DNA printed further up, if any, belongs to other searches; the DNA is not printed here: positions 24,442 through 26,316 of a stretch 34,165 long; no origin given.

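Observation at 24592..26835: B12-type radical SAM enzyme with CX4CX2C spacing coupled to its own FNR-like flavoprotein inside a glycan locus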

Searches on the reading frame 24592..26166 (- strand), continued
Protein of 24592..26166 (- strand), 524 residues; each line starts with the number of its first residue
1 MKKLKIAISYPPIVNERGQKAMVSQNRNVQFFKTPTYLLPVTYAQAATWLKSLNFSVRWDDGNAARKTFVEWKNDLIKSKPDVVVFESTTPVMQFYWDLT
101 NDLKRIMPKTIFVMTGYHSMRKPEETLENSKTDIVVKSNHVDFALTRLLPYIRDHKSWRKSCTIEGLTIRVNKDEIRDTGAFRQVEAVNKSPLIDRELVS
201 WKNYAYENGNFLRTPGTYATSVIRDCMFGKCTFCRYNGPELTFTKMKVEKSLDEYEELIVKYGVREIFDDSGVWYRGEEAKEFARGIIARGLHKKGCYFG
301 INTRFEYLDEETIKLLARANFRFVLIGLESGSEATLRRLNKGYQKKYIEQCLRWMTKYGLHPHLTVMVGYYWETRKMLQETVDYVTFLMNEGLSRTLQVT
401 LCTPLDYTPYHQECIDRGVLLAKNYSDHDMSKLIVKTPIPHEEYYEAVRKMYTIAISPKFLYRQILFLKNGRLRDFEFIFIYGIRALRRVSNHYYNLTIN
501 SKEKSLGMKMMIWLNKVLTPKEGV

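Call 13: find_related_loci(query=A1, collection=genome_contigs, flank=10000)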
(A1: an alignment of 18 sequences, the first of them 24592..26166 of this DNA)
Query A1 (524 aa) in genome_contigs; peptide patterns used: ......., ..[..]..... (x = any residue, [..] = any of these).
133 stretches matched a pattern; 96 encode a relative of the query (tblastn E <= 1e-3); the best 80 are kept; 80 distinct loci.
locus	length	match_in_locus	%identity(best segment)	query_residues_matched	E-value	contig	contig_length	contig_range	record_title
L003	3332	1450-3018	78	3-524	0e+0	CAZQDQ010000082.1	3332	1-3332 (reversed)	MAG TPA_asm: uncultured Pseudomonadales bacterium isolate SRP192515_co1_369 genome assembly, contig: NODE_33905_length_3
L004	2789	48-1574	78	2-510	0e+0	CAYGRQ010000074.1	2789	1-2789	MAG TPA_asm: uncultured Pseudomonadales bacterium isolate ERP118353_co1_126 genome assembly, contig: NODE_22278_length_2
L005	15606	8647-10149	78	4-503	0e+0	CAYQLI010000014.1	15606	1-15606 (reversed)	MAG TPA_asm: uncultured Pseudomonadales bacterium isolate SRP119689_co1_317 genome assembly, contig: NODE_5311_length_15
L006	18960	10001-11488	76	4-499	0e+0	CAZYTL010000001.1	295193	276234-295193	MAG TPA_asm: uncultured Gammaproteobacteria bacterium isolate SRP323688_co1_138 genome assembly, contig: NODE_51_length_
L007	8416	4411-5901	75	2-498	0e+0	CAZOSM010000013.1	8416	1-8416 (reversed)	MAG TPA_asm: uncultured Gammaproteobacteria bacterium isolate SRP144015_co1_109 genome assembly, contig: NODE_3746_lengt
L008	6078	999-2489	75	2-498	0e+0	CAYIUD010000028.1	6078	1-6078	MAG TPA_asm: uncultured Pseudomonadales bacterium isolate ERP119705_co5_501 genome assembly, contig: NODE_17754_length_6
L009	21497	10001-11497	74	4-502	0e+0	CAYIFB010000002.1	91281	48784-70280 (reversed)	MAG TPA_asm: uncultured Gammaproteobacteria bacterium isolate ERP119705_co19_135 genome assembly, contig: NODE_89_length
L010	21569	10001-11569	71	2-519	0e+0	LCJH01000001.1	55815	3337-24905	MAG: Microgenomates group bacterium GW2011_GWA2_44_7 UW69_C0001, whole genome shotgun sequence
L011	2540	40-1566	73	1-504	0e+0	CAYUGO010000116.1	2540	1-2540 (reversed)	MAG TPA_asm: uncultured Gammaproteobacteria bacterium isolate SRP107338_co1_147 genome assembly, contig: NODE_71286_leng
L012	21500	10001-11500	73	3-502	0e+0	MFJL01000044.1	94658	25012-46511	MAG: Candidatus Gottesmanbacteria bacterium RIFCSPHIGHO2_02_FULL_39_11 rifcsphigho2_02_scaffold_877, whole genome shotgu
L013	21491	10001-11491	74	4-499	0e+0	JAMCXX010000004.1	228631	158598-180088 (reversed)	MAG: Patescibacteria group bacterium isolate FK_Sedi_B_Bin.386 NODE_42_length_228631_cov_9.9568, whole genome shotgun se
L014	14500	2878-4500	69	3-514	0e+0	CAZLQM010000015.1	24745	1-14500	MAG TPA_asm: uncultured Gammaproteobacteria bacterium isolate SRP107338_co1_111 genome assembly, contig: NODE_1714_lengt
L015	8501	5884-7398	73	4-507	0e+0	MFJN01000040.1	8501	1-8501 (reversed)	MAG: Candidatus Gottesmanbacteria bacterium RIFCSPHIGHO2_02_FULL_40_13 rifcsphigho2_02_scaffold_44849, whole genome shot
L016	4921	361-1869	72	4-508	0e+0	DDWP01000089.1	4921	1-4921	MAG TPA_asm: Candidatus Shapirobacteria bacterium UBA2283 UBA2283_contig_40725, whole genome shotgun sequence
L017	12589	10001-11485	72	4-498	0e+0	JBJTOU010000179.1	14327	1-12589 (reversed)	MAG: Planctomycetia bacterium isolate samp_4449_semibin_290 samp_4449_1821679, whole genome shotgun sequence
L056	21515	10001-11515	66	4-500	0e+0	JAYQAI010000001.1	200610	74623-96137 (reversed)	MAG: Gammaproteobacteria bacterium isolate 139585_S186_vamb_bins.tsv.013 NODE_12_length_200610_cov_9.496557, whole genom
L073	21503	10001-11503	62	4-503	0e+0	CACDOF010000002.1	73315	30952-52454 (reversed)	uncultured Pelagibacteraceae bacterium isolate AG-365-P13 genome assembly, contig: AG-365-P13_NODE_2, whole genome shotg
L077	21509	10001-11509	66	2-504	0e+0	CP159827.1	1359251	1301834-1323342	Methylophilaceae bacterium Uisw_099_01 chromosome, complete genome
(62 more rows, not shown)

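Call 19: search_protein_representatives(protein=window:24592-26166:-)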
Query: 524 residues. Proteins with E-value up to 0.001 (for the whole library): 11635; up to 1e-10: 1769; up to 1e-30: 63. The best 150 are listed.
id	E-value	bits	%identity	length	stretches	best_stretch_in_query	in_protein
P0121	3.5e-214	728.7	61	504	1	4-502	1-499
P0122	6.3e-123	427.6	73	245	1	227-471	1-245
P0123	1.4e-100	353.8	42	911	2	228-470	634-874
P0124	2.8e-92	326.5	62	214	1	34-244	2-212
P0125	2.8e-90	319.8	39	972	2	2-235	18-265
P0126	5.8e-88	312.2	38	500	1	4-485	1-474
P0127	7.7e-82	292.0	41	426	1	4-394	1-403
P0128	3.3e-74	266.8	40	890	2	249-479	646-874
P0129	2.0e-73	264.2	60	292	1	97-293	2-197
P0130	9.6e-68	245.5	36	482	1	8-470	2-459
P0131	1.9e-67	244.5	38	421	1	42-469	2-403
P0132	8.8e-67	242.3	38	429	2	186-496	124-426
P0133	5.8e-65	236.3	39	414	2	184-464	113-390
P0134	2.3e-64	234.4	54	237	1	4-207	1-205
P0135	4.7e-63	230.0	38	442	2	188-462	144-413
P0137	7.8e-60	219.4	35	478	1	5-468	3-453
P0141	3.2e-57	210.8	35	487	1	5-470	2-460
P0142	1.1e-56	208.9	32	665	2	239-497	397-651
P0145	1.1e-54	202.4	31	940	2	239-501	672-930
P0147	3.2e-52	194.3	30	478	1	9-488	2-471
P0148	1.9e-51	191.8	30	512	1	4-482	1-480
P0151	4.2e-47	177.4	30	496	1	4-469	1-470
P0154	9.2e-45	169.7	28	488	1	4-496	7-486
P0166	1.6e-38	149.1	25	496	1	5-478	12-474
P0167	1.7e-38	149.0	39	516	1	236-464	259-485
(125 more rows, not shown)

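Call 20: search_solved_structures(query=A1, max_evalue=0.01, show_alignments=3)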
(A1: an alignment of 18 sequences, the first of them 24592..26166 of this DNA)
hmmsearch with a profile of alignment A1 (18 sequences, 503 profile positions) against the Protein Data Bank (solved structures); distinct sequences matched with E-value up to 0.01: 2.
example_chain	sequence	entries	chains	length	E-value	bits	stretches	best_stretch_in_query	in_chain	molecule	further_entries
6p78_A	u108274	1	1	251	0.0016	20.5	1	221-389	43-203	Queuine lyase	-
6fd2_B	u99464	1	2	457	0.0043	19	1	292-417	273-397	Putative apramycin biosynthetic oxidoreductase 4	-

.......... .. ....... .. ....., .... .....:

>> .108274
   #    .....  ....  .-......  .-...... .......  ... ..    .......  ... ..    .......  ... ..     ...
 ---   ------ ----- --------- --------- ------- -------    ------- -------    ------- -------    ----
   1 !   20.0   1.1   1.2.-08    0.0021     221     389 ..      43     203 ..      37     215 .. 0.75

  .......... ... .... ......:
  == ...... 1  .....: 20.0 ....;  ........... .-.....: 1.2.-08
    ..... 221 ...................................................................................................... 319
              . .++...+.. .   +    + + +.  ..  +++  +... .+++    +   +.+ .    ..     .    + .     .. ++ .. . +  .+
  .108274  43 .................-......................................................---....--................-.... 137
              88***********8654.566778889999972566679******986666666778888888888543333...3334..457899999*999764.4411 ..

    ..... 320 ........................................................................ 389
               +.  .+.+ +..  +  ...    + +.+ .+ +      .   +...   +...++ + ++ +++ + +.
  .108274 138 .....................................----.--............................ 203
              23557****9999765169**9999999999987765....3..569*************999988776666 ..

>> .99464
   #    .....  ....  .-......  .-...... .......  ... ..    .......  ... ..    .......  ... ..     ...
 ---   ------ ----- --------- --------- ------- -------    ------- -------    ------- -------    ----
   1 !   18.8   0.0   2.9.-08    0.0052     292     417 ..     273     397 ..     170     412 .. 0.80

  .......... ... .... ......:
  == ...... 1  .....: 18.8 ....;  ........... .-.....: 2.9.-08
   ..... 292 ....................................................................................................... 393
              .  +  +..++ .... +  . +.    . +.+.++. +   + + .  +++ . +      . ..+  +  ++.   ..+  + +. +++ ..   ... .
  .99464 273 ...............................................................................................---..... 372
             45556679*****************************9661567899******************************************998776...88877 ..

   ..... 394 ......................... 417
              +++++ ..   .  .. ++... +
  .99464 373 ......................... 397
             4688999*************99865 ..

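Call 21: search_protein_families(library=pfam, proteins=[P0123, P0125, P0128, P0142, P0145, P0126, P0130, P0167], max_evalue=0.001)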
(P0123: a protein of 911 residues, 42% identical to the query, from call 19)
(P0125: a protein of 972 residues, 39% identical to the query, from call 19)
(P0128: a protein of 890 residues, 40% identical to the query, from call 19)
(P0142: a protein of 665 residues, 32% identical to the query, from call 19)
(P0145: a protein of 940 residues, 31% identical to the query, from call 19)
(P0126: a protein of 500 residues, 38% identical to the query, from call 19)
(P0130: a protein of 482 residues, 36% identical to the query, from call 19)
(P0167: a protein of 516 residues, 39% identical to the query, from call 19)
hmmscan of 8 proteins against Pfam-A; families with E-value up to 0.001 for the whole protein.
P0123 (911 aa): 4 families
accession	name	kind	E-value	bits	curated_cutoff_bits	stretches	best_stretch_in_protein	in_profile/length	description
PF04055.27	Radical_SAM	-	4.4e-19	69.7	29.5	1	636-788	10-165/166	Radical SAM superfamily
PF14528.11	LAGLIDADG_3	-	1e-10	42.1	22.5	1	418-471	3-56/82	LAGLIDADG-like domain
PF02310.24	B12-binding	-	4.7e-10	39.8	32.1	1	42-136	18-111/121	B12 binding domain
PF14890.11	Intein_splicing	-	1.4e-08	35.1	35.8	1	253-617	38-155/155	Intein splicing domain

P0125 (972 aa): 7 families
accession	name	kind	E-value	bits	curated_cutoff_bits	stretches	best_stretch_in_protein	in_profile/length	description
PF14528.11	LAGLIDADG_3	-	1.8e-16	60.6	22.5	1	571-649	2-77/82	LAGLIDADG-like domain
PF04055.27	Radical_SAM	-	5.6e-14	53.1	29.5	1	716-857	22-163/166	Radical SAM superfamily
PF14890.11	Intein_splicing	-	1.4e-10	41.6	35.8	1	278-700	10-148/155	Intein splicing domain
PF02310.24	B12-binding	-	2.8e-08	34.1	32.1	1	59-153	18-111/121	B12 binding domain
PF02796.21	HTH_7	-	1.1e-07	32.3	23.8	1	392-430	4-42/45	Helix-turn-helix domain of resolvase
PF01079.26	Hint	-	1.4e-06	28.5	29.7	1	260-382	9-134/213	Hint module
PF13551.12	HTH_29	-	0.0002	21.8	28.1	0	403-438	5-41/64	Winged helix-turn helix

P0128 (890 aa): 4 families
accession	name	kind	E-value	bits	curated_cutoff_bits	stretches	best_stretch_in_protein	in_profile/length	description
PF14528.11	LAGLIDADG_3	-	1.7e-10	41.4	22.5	1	493-558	3-65/82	LAGLIDADG-like domain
PF02310.24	B12-binding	-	1.3e-09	38.4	32.1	1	41-134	19-111/121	B12 binding domain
PF04055.27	Radical_SAM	-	5.1e-08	33.7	29.5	1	637-781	22-165/166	Radical SAM superfamily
PF14890.11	Intein_splicing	-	8.3e-06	26.1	35.8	1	326-628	81-153/155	Intein splicing domain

P0142 (665 aa): 3 families
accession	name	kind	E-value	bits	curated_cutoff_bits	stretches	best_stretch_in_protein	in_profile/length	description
PF04055.27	Radical_SAM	-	4.9e-11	43.5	29.5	1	398-541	22-165/166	Radical SAM superfamily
PF14890.11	Intein_splicing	-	2.9e-09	37.4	35.8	1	244-384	11-151/155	Intein splicing domain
PF13403.11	Hint_2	-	0.00052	20.8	28.4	0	229-274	2-47/147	Hint domain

P0145 (940 aa): 4 families
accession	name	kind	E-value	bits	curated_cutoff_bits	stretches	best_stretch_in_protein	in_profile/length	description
PF14890.11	Intein_splicing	-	1.2e-13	51.6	35.8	1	244-657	11-149/155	Intein splicing domain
PF04055.27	Radical_SAM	-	1.3e-08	35.7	29.5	1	673-816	22-165/166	Radical SAM superfamily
PF14528.11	LAGLIDADG_3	-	3.6e-07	30.8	22.5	0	526-603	2-76/82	LAGLIDADG-like domain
PF13403.11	Hint_2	-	0.00017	22.4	28.4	1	229-286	2-59/147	Hint domain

P0126 (500 aa): 2 families
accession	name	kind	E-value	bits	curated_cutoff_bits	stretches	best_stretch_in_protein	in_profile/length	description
PF04055.27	Radical_SAM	-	2.4e-13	51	29.5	1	214-376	5-166/166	Radical SAM superfamily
PF02310.24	B12-binding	-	5.2e-05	23.5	32.1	1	36-133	14-110/121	B12 binding domain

P0130 (482 aa): 2 families
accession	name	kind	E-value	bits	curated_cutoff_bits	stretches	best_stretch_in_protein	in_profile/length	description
PF04055.27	Radical_SAM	-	4.2e-21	76.3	29.5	1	208-370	5-166/166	Radical SAM superfamily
PF02310.24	B12-binding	-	8e-06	26.1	32.1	1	40-132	20-111/121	B12 binding domain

P0167 (516 aa): 2 families
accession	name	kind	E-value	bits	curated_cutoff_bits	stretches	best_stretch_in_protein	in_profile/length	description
PF14528.11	LAGLIDADG_3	-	3e-14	53.5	22.5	2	113-190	1-73/82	LAGLIDADG-like domain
PF04055.27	Radical_SAM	-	6.3e-13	49.7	29.5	1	260-406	21-166/166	Radical SAM superfamily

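Call 37: predict_structure(alignment_id=A2)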
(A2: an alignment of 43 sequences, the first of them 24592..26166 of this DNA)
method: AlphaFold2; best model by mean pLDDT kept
length: 524 residues; sequences in the alignment: 43
mean_pLDDT: 83.0   pTM: 0.86
mean pLDDT of the five models: 83.0, 82.0, 81.5, 78.7, 78.3
residues with pLDDT >= 90: 204; 70-90: 241; 50-70: 57; < 50: 22
segments of 3 or more residues with pLDDT < 50: 24-27, 208-210, 226-237, 522-524
pLDDT, mean of each block of 10 residues (from residue 1): 89 81 57 72 91 96 87 97 90 90 98 91 94 92 93 95 95 94 75 89 63 57 47 46 75 91 84 77 96 90 82 95 86 86 86 92 84 89 94 86 73 87 74 83 90 88 88 84 76 76 73 71 40
secondary structure, 60 per line:
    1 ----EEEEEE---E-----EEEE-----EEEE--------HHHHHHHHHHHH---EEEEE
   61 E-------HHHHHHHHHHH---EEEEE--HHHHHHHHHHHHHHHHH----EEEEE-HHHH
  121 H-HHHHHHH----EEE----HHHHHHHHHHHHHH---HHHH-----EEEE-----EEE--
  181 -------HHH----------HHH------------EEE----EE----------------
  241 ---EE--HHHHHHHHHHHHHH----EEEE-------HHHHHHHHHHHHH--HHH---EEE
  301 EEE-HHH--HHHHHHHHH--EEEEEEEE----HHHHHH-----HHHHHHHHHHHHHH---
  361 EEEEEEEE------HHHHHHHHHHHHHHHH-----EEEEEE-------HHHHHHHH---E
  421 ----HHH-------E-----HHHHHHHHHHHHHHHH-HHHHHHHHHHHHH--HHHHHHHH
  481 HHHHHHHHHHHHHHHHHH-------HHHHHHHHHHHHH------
elements in order: E5-10 E20-23 E29-32 H41-52 E56-61 H69-79 E83-87 H90-106 E111-115 H117-121 H123-129 E134-136 H141-154 H158-161 E167-170 E176-178 E216-218 H248-261 E266-269 H277-289 E298-303 H310-318 E321-328 H333-338 H344-357 E361-368 H375-390 E396-401 H409-416 H441-456 H458-470 H473-498 H506-518
